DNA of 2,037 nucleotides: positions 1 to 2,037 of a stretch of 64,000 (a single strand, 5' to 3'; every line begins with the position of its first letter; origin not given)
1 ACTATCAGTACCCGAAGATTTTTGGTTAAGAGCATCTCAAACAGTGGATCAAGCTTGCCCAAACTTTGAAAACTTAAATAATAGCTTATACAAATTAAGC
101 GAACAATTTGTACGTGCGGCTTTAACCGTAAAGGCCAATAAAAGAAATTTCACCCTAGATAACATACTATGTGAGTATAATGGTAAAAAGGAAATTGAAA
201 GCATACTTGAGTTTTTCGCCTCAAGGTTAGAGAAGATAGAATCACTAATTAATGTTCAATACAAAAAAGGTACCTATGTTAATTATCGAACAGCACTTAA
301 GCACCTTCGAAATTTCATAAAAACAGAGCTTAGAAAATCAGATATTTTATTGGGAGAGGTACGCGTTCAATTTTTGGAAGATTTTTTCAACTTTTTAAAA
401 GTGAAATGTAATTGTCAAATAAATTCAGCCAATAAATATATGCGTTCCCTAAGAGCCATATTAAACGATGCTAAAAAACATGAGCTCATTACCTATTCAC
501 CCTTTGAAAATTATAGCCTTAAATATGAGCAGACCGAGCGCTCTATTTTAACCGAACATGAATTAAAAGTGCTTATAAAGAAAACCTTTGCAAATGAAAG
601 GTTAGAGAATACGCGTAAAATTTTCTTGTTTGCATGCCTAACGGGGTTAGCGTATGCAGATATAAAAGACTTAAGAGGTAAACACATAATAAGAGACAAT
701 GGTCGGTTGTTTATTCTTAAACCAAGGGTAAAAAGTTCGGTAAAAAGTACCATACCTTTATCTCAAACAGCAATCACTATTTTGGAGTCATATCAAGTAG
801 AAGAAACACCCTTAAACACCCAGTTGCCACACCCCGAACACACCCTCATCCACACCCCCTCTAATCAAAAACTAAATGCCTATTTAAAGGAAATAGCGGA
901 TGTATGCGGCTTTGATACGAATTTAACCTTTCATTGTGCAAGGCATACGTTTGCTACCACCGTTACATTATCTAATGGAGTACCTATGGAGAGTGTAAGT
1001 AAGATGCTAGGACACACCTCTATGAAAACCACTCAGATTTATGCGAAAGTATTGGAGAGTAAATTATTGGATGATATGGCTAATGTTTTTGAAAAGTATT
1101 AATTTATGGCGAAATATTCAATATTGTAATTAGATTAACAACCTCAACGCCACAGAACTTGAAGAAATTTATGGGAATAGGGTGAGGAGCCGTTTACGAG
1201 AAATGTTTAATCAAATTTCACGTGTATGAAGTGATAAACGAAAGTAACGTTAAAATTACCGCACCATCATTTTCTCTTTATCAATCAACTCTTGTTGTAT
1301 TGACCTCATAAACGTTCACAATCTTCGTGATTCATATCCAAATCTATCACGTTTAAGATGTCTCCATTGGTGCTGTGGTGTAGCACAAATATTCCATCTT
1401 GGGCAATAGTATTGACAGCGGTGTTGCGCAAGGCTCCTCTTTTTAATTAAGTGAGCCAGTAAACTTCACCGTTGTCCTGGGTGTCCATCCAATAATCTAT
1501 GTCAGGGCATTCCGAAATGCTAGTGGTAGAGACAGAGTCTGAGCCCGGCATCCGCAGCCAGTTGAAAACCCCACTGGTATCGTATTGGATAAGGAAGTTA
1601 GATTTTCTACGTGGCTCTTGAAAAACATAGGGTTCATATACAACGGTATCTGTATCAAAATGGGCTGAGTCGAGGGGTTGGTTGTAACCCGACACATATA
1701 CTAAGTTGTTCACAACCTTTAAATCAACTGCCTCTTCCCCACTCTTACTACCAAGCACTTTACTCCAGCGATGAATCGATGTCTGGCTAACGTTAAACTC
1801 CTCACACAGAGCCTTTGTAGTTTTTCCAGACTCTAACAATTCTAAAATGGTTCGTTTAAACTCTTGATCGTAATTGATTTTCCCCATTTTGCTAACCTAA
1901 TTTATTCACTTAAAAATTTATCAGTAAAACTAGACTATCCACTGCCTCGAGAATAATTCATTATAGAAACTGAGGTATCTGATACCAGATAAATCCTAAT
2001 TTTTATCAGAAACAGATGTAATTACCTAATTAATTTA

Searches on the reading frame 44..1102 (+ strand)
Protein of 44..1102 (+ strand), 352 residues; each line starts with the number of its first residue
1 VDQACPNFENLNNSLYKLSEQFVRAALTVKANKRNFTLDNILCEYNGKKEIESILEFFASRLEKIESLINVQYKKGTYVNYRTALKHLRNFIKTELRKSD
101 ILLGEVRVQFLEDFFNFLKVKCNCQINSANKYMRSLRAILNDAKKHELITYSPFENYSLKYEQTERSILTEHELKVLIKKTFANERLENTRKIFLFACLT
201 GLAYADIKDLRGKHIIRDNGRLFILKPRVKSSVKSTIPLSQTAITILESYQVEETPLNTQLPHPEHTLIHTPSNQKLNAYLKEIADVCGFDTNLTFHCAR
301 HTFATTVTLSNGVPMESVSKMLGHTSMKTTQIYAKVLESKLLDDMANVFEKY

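Call 30: search_protein_families(library=pfam, proteins=[window:44-1102:+], max_evalue=1)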
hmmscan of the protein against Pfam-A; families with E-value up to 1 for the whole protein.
window:44-1102:+ (352 aa): 5 families
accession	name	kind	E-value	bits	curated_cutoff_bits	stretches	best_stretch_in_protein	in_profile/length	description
PF00589.27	Phage_integrase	-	1.2e-19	71.2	27.1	1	169-337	3-169/172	Phage integrase family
PF13102.12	Phage_int_SAM_5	-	2.7e-19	69.8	22.3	1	55-158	3-97/98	Phage integrase SAM-like domain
PF13495.12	Phage_int_SAM_4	-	0.0028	18.5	27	1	70-148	11-83/85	Phage integrase, N-terminal SAM-like domain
PF02899.23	Phage_int_SAM_1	-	0.0093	16.7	22.3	0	111-145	1-35/83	Phage integrase, N-terminal SAM-like domain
PF24003.1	DUF7319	-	0.23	11.3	27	1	242-283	84-123/205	Domain of unknown function (DUF7319)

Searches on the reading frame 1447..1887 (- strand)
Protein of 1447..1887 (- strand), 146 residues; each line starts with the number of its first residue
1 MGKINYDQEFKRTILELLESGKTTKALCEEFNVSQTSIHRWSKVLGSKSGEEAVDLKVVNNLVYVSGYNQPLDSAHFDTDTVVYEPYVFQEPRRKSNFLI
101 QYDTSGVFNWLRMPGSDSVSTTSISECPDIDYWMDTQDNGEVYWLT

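Call 30: search_protein_families(library=pfam, proteins=[window:1447-1887:-], max_evalue=1)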
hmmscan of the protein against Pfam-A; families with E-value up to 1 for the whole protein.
window:1447-1887:- (146 aa): 11 families
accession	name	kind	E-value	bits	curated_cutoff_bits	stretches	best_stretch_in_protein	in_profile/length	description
PF01527.26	HTH_Tnp_1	-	1.2e-05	25.8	24.1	1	5-57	6-57/75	Transposase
PF13542.12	HTH_Tnp_ISL3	-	0.00058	19.7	27.4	1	9-41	15-46/51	Helix-turn-helix domain of transposase family ISL3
PF13518.12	HTH_28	-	0.0012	19.4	25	1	10-41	1-32/52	Helix-turn-helix domain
PF13384.12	HTH_23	-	0.0017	18.6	24.6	1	13-42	9-38/50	Homeodomain-like domain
PF02796.21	HTH_7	-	0.0022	18.5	23.8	1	13-40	13-40/45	Helix-turn-helix domain of resolvase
PF01710.22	HTH_Tnp_IS630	-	0.012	16.2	21.3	1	5-43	2-40/119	Transposase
PF08279.18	HTH_11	-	0.013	15.8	25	1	12-40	3-34/55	HTH domain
PF00196.25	GerE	-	0.044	13.8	23.5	1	12-39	8-35/57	Bacterial regulatory proteins, luxR family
PF01371.25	Trp_repressor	-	0.045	14.3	27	1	14-56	41-84/88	Trp repressor protein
PF09607.16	BrkDBD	-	0.068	13.6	23.4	1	6-44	6-48/58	Brinker DNA-binding domain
PF01418.23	HTH_6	-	0.13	12.8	28.3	1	23-48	36-61/77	Helix-turn-helix domain, rpiR family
